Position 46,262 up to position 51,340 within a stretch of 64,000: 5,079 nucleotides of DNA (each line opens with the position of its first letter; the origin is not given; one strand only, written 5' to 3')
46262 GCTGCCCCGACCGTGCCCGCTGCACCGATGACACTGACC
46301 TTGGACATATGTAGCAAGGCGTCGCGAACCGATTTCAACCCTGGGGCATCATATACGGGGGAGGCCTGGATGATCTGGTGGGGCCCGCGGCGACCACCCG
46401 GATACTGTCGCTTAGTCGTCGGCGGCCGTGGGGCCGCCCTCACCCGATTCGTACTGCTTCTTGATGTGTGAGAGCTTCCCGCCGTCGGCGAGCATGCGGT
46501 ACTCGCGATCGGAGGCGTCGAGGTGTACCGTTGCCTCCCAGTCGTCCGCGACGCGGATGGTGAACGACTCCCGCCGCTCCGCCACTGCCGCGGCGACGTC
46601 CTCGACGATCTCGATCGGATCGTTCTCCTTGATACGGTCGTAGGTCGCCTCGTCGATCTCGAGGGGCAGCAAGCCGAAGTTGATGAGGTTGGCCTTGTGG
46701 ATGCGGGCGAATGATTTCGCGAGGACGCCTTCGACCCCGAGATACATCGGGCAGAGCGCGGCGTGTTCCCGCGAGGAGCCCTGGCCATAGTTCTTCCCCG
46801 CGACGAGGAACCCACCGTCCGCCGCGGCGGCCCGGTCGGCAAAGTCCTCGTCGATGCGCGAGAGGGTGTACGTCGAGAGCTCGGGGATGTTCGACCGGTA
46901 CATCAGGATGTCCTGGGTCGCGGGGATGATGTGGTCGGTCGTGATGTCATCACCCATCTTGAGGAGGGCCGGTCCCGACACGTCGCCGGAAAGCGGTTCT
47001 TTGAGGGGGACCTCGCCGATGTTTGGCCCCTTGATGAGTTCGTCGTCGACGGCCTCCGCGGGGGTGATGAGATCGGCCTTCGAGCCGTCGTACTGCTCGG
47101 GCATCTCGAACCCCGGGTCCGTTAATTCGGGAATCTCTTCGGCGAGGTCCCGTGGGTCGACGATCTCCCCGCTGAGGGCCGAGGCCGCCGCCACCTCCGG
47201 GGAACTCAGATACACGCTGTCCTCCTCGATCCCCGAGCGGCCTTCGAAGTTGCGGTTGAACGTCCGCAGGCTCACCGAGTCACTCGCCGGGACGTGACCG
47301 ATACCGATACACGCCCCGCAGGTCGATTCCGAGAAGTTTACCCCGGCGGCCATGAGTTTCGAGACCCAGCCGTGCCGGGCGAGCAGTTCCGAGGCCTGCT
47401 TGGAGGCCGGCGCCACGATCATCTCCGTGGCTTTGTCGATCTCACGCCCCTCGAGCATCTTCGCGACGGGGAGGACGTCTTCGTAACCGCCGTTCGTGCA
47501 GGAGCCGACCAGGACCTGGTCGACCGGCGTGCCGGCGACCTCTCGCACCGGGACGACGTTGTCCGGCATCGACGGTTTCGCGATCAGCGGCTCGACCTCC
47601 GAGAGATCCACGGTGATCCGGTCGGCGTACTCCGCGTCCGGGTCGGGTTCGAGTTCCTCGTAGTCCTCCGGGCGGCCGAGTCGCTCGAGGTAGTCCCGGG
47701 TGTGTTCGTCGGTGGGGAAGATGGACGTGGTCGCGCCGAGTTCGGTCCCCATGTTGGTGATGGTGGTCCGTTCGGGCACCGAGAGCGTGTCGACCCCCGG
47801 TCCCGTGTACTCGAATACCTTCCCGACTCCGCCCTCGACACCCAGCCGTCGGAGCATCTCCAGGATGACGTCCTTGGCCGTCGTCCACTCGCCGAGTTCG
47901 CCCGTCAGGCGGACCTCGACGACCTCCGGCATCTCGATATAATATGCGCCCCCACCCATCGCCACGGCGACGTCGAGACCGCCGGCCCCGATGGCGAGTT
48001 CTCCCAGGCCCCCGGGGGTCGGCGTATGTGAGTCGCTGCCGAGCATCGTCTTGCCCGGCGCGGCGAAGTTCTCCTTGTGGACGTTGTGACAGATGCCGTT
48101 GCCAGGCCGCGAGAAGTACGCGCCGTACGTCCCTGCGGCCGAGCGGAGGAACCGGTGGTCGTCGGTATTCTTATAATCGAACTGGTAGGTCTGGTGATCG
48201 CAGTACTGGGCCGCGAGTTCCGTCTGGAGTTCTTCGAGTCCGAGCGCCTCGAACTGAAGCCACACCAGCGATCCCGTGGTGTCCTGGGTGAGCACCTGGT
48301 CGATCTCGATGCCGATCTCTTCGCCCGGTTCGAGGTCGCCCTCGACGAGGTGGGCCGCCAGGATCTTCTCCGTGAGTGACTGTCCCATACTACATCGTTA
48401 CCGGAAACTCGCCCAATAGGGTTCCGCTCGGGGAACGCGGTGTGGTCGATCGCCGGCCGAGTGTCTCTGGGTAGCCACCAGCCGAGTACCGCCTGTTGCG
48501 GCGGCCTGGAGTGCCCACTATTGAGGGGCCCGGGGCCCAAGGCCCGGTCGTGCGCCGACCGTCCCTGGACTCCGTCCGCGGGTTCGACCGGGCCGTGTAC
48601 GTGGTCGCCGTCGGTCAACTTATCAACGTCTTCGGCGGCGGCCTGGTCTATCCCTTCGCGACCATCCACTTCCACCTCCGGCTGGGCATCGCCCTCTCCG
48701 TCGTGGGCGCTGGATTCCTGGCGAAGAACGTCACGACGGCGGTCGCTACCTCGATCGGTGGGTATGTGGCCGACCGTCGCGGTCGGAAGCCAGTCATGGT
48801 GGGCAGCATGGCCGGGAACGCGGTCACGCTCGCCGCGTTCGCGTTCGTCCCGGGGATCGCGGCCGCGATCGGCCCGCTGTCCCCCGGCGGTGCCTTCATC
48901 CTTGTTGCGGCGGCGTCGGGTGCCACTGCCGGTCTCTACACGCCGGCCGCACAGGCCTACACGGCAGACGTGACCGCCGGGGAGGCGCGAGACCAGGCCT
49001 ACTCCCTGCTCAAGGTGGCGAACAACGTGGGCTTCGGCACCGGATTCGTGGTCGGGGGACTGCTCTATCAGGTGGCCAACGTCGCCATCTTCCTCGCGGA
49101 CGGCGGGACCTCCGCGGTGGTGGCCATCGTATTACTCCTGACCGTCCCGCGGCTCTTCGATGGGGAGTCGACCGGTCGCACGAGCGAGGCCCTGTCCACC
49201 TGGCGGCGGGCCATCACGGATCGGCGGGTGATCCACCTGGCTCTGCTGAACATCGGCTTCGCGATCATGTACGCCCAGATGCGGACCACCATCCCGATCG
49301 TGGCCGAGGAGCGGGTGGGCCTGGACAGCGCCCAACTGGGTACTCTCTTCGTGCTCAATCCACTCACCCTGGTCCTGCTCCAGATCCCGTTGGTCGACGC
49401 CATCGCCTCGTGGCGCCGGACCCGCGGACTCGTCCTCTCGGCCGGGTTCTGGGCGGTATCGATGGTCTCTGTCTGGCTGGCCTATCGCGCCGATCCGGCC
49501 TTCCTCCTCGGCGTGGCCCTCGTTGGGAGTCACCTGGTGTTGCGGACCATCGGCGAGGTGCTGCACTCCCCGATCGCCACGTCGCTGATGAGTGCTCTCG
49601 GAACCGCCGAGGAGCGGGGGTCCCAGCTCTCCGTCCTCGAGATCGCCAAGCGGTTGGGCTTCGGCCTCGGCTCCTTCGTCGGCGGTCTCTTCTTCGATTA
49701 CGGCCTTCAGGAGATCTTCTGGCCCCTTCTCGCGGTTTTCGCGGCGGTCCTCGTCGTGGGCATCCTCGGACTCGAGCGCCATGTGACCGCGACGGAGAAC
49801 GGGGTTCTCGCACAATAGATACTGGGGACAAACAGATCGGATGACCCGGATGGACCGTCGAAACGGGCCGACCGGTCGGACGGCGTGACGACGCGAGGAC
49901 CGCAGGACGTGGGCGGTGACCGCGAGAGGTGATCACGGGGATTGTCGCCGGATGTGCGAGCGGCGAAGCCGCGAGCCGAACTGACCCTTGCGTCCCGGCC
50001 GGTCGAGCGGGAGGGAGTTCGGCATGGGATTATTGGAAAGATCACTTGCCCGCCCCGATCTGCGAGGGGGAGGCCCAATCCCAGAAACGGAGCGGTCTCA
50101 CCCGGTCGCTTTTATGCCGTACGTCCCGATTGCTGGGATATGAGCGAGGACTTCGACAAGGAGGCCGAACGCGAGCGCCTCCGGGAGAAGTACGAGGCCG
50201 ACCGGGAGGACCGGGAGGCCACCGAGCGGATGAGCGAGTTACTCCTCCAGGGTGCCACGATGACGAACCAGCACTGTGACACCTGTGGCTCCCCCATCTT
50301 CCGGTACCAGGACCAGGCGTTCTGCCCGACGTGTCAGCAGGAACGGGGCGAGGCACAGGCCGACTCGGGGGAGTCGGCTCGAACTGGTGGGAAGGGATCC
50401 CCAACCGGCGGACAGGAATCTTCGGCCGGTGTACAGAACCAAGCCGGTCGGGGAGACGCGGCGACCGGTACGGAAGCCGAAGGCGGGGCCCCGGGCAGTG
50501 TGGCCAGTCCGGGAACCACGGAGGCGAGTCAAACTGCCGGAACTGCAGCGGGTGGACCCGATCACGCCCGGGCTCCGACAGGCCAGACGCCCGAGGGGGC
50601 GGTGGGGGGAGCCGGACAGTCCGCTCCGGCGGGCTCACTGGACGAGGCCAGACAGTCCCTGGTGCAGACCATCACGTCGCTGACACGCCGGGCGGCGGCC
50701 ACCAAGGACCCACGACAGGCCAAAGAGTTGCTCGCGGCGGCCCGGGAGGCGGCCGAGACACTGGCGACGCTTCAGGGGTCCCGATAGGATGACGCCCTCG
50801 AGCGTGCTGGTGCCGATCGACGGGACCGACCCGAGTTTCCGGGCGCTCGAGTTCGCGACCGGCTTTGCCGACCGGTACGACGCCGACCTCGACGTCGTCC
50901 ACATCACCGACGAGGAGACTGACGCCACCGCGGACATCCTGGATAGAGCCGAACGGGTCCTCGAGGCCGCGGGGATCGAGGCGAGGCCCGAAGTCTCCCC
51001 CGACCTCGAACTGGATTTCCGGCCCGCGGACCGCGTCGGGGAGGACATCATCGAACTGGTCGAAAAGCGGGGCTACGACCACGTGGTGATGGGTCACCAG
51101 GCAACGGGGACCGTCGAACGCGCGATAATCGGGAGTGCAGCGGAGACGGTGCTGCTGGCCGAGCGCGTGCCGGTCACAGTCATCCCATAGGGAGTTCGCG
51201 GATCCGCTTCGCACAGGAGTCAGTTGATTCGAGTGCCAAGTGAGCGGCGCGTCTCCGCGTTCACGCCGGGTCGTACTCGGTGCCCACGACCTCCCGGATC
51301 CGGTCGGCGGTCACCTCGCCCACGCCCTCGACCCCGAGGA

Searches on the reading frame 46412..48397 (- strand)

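Call 9: search_protein_families(library=pfam, proteins=[window:46412-48397:-])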
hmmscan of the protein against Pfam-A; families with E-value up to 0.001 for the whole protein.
window:46412-48397:- (661 aa): 2 families
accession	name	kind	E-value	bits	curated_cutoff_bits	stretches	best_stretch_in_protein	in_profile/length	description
PF00330.25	Aconitase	-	4.4e-106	356.1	28.7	2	10-287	1-306/463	Aconitase family (aconitate hydratase)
PF00694.25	Aconitase_C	-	8.3e-21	75.1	22.8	1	530-583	76-130/131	Aconitase C-terminal domain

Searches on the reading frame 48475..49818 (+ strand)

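Call 9: search_protein_families(library=pfam, proteins=[window:48475-49818:+])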
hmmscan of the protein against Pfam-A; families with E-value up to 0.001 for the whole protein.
window:48475-49818:+ (447 aa): 1 family
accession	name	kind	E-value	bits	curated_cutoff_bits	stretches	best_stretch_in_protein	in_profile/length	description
PF07690.21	MFS_1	-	9.3e-34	117.3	33.4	2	45-350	2-304/347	Major Facilitator Superfamily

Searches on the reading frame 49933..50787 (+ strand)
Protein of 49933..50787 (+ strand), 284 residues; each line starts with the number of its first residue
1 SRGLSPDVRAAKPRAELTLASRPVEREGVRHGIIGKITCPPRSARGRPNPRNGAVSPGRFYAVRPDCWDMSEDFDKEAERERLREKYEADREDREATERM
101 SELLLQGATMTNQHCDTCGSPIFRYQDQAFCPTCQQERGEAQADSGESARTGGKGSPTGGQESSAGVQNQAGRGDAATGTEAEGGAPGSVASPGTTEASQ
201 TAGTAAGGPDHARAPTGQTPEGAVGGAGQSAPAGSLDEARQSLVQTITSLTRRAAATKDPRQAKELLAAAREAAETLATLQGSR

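Call 16: search_protein_families(library=pfam, proteins=[window:49933-50787:+])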
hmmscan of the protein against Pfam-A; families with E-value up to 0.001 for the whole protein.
window:49933-50787:+ (284 aa): 1 family
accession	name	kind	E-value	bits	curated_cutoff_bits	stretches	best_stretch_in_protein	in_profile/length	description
PF06677.18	Auto_anti-p27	-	2.6e-16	59.8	24.1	1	99-135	2-40/40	Sjogren's syndrome/scleroderma autoantigen 1 (Autoantigen p27)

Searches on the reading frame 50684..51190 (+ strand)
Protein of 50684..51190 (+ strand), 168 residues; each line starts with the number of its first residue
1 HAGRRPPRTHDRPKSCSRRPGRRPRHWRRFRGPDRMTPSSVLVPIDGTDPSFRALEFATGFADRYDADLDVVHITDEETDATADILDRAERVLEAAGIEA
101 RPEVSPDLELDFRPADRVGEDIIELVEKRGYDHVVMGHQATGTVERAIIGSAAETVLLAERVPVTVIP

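Call 16: search_protein_families(library=pfam, proteins=[window:50684-51190:+])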
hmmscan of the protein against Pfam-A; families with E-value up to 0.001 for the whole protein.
window:50684-51190:+ (168 aa): 1 family
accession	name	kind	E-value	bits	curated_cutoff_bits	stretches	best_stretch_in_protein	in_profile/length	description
PF00582.32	Usp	-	2.4e-19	70.7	24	1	41-168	5-141/141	Universal stress protein family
